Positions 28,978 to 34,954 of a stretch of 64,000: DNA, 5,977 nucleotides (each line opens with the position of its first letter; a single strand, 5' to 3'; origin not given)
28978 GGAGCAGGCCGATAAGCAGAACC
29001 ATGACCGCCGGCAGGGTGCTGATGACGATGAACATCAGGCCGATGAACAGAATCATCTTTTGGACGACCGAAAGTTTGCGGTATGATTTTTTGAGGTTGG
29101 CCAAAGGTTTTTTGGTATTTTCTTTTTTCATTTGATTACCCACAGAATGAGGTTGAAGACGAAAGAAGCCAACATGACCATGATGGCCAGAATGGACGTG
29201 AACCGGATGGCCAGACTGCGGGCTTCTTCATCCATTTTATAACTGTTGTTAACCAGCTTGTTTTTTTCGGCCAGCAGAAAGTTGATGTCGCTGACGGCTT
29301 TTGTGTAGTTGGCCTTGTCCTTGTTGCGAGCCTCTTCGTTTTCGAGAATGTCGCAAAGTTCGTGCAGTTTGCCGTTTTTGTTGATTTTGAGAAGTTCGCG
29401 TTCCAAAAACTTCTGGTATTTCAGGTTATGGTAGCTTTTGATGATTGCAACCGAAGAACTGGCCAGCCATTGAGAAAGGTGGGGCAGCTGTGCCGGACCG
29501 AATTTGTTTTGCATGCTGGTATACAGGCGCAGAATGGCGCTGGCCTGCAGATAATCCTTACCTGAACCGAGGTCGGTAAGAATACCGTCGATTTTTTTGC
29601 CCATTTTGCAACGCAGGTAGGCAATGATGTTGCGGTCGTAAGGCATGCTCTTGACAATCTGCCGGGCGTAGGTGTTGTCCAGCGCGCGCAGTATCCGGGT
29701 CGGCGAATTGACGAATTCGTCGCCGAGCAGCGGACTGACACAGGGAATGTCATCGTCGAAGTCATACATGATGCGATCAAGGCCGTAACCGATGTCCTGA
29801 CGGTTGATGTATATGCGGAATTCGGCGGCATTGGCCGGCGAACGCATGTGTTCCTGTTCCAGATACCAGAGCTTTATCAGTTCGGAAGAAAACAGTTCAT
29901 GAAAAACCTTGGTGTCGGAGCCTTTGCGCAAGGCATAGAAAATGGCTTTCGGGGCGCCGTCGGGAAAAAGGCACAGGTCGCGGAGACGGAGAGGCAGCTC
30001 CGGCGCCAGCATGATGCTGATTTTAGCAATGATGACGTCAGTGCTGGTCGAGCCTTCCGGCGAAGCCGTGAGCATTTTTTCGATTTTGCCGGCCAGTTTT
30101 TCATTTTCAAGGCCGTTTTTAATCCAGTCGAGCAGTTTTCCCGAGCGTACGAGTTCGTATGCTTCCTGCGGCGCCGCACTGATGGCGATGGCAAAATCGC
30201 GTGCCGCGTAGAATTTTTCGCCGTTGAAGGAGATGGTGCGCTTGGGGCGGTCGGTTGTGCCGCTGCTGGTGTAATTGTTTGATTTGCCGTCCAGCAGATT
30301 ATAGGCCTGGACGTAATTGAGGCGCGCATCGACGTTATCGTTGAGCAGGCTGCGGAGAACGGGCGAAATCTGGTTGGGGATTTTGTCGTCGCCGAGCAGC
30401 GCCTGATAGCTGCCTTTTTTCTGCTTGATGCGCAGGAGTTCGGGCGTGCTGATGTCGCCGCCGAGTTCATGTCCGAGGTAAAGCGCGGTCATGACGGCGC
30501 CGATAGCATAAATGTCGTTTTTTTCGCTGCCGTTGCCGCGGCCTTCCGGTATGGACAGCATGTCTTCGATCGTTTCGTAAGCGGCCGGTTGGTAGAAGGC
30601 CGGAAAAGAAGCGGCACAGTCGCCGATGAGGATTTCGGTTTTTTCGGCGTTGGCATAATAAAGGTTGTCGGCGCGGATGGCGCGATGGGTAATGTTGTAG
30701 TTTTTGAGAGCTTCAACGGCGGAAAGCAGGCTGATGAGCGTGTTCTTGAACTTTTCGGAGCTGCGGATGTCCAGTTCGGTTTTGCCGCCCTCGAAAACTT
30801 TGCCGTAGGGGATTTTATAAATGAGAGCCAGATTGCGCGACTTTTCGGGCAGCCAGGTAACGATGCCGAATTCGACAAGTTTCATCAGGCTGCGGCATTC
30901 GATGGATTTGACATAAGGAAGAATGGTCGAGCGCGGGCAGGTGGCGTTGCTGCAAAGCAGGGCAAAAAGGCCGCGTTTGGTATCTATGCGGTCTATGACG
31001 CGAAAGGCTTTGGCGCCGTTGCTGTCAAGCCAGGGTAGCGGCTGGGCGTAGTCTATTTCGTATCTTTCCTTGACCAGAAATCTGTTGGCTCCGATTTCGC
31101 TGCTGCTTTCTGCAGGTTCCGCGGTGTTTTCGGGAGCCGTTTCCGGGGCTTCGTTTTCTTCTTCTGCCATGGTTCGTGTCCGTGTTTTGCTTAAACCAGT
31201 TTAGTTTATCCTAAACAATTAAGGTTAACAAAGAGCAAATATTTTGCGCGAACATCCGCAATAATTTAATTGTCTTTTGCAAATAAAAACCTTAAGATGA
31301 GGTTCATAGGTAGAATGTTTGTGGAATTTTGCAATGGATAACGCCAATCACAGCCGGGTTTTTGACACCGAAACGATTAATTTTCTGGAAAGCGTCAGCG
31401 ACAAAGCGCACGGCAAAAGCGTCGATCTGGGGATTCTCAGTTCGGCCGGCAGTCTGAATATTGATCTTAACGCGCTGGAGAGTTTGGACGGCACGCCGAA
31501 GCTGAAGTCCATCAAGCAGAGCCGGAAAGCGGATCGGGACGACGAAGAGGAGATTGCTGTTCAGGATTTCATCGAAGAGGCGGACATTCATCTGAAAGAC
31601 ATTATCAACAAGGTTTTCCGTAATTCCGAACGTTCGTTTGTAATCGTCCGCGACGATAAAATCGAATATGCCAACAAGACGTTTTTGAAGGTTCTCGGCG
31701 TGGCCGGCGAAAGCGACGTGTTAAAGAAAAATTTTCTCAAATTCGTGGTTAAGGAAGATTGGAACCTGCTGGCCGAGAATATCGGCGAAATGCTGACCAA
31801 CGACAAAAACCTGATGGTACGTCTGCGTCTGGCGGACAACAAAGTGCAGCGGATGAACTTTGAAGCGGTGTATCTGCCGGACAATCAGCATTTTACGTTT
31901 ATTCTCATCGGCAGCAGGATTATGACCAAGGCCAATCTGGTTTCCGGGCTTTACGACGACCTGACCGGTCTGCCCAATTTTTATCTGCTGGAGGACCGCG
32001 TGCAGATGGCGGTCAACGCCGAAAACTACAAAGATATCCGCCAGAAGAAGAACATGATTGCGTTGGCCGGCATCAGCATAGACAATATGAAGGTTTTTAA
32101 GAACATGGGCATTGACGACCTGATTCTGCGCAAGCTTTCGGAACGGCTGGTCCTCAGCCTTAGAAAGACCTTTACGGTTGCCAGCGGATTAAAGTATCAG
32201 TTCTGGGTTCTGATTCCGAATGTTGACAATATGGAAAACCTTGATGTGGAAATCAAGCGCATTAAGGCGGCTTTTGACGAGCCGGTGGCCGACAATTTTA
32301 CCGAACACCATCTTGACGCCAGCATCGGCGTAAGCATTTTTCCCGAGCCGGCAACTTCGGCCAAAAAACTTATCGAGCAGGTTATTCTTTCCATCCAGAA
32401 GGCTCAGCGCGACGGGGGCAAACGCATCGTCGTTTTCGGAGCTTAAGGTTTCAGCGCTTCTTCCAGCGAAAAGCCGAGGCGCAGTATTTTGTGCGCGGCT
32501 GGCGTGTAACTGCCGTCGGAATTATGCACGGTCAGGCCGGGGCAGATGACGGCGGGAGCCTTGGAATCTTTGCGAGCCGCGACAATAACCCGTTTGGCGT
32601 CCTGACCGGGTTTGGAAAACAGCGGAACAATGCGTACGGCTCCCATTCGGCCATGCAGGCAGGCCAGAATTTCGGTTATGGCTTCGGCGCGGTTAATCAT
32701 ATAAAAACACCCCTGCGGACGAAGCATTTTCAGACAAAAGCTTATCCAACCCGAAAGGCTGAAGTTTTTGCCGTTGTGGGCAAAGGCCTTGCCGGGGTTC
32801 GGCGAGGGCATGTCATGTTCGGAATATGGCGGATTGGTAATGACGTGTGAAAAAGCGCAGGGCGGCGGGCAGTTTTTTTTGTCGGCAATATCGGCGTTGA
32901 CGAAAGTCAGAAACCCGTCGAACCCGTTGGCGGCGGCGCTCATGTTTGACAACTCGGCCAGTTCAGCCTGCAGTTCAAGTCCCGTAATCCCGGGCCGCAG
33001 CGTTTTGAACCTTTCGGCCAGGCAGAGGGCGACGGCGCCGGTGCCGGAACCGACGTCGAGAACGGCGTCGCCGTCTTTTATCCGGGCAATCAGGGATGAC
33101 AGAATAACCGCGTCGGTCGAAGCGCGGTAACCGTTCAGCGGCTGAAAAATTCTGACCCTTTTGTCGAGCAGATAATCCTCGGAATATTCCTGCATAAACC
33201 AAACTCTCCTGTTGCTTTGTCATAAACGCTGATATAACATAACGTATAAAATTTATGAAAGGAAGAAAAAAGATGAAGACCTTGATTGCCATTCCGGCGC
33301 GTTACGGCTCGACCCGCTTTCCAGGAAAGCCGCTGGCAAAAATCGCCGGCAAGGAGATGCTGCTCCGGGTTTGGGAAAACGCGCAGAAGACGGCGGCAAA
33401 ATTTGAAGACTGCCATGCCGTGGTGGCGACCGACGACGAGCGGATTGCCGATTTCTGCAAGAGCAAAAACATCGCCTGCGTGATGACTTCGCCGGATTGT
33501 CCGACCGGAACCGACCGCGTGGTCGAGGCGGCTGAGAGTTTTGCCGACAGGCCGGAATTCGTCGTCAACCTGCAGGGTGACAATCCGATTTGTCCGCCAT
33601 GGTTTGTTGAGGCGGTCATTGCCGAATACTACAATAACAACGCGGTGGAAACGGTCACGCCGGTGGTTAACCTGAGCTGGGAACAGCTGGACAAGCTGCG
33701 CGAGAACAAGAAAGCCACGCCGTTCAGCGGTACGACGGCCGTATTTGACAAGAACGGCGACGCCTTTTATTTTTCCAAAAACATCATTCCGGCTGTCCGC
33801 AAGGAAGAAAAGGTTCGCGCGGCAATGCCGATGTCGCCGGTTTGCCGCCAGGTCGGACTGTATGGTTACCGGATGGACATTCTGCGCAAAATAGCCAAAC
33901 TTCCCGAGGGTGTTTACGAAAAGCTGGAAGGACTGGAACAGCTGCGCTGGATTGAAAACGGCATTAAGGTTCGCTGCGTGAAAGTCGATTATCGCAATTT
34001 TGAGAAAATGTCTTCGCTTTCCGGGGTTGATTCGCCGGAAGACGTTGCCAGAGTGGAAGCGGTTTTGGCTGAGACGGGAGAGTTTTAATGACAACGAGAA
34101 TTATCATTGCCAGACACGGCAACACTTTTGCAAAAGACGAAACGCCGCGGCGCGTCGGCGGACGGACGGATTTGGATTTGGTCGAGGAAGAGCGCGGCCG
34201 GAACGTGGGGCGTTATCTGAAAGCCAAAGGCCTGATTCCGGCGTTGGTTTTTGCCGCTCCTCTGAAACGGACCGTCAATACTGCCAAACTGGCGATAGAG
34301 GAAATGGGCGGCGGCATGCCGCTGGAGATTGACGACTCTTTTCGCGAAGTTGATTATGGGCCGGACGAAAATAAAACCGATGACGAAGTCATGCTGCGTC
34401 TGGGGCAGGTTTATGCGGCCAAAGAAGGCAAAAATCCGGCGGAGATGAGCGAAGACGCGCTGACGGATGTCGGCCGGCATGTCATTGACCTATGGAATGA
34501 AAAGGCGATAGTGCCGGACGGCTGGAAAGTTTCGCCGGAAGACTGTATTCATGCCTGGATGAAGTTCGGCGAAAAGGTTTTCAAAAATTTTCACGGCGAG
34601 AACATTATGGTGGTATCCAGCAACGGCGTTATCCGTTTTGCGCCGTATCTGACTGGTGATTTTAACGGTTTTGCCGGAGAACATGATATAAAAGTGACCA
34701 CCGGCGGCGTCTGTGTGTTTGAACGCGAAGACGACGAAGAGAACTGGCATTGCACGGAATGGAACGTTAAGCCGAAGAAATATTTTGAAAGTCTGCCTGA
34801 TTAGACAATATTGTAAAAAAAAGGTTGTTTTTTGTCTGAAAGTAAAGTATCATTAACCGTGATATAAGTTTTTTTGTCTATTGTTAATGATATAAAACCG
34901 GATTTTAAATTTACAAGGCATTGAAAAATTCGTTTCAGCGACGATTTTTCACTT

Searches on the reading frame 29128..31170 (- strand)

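Call 7: search_protein_families(library=pfam, proteins=[window:29128-31170:-], max_evalue=0.001)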
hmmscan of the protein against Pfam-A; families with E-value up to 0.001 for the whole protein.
window:29128-31170:- (680 aa): 0 families

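Call 16: search_protein_families(library=padloc, proteins=[window:29128-31170:-], max_evalue=0.01)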
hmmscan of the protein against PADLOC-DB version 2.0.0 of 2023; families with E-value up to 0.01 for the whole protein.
window:29128-31170:- (680 aa): 2 families
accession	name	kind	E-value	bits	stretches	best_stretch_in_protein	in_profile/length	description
PDLC03920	MkoA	-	2.8e-08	30.5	1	91-356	58-332/1112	-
PDLC03921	MkoA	-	0.0086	11.7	0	143-237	315-415/1607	-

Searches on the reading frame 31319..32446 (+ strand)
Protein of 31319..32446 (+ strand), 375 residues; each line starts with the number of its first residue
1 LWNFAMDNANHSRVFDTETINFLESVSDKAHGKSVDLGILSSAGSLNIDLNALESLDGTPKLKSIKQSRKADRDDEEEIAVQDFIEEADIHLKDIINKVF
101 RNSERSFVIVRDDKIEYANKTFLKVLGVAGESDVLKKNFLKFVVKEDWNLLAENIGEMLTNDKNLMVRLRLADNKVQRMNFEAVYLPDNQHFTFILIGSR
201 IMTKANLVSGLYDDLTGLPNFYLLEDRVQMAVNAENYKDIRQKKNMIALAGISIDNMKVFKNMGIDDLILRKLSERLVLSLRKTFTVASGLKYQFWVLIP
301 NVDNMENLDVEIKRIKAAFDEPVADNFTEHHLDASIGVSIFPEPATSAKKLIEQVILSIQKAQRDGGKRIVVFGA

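Call 7: search_protein_families(library=pfam, proteins=[window:31319-32446:+], max_evalue=0.001)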
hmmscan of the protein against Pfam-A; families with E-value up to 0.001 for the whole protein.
window:31319-32446:+ (375 aa): 1 family
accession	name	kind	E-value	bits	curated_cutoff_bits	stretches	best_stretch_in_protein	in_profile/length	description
PF00990.26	GGDEF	-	3.5e-12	46.8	23.8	1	212-368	3-160/161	Diguanylate cyclase, GGDEF domain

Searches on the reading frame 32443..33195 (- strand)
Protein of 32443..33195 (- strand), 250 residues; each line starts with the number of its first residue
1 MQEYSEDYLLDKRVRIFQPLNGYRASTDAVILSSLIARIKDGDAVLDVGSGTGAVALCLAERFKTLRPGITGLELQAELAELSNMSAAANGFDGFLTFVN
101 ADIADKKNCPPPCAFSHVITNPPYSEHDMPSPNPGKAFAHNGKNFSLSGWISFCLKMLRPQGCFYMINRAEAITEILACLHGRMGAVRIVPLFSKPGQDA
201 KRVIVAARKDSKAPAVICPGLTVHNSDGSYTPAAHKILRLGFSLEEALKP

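Call 7: search_protein_families(library=pfam, proteins=[window:32443-33195:-], max_evalue=0.001)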
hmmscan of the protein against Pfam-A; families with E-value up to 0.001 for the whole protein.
window:32443-33195:- (250 aa): 5 families
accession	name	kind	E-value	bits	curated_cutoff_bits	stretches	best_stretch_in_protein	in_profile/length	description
PF05175.20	MTS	-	1.8e-08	34.6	23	1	32-141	24-125/170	Methyltransferase small domain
PF13649.12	Methyltransf_25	-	6.2e-06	27.2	27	1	45-121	1-71/97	Methyltransferase domain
PF13847.12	Methyltransf_31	-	9.9e-06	25.7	27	1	39-121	1-81/145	Methyltransferase domain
PF01135.25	PCMT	-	0.00014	22.2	20.3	1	32-93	66-124/210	Protein-L-isoaspartate(D-aspartate) O-methyltransferase (PCMT)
PF02384.22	N6_Mtase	-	0.00021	21.2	20.4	1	35-162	40-177/311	N-6 DNA Methylase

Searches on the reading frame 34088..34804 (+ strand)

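Call 7: search_protein_families(library=pfam, proteins=[window:34088-34804:+], max_evalue=0.001)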
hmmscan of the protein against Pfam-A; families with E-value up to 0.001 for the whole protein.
window:34088-34804:+ (238 aa): 1 family
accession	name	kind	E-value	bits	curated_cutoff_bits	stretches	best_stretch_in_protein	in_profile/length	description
PF00300.27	His_Phos_1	-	2.1e-19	70.4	21.7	1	5-117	1-109/194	Histidine phosphatase superfamily (branch 1)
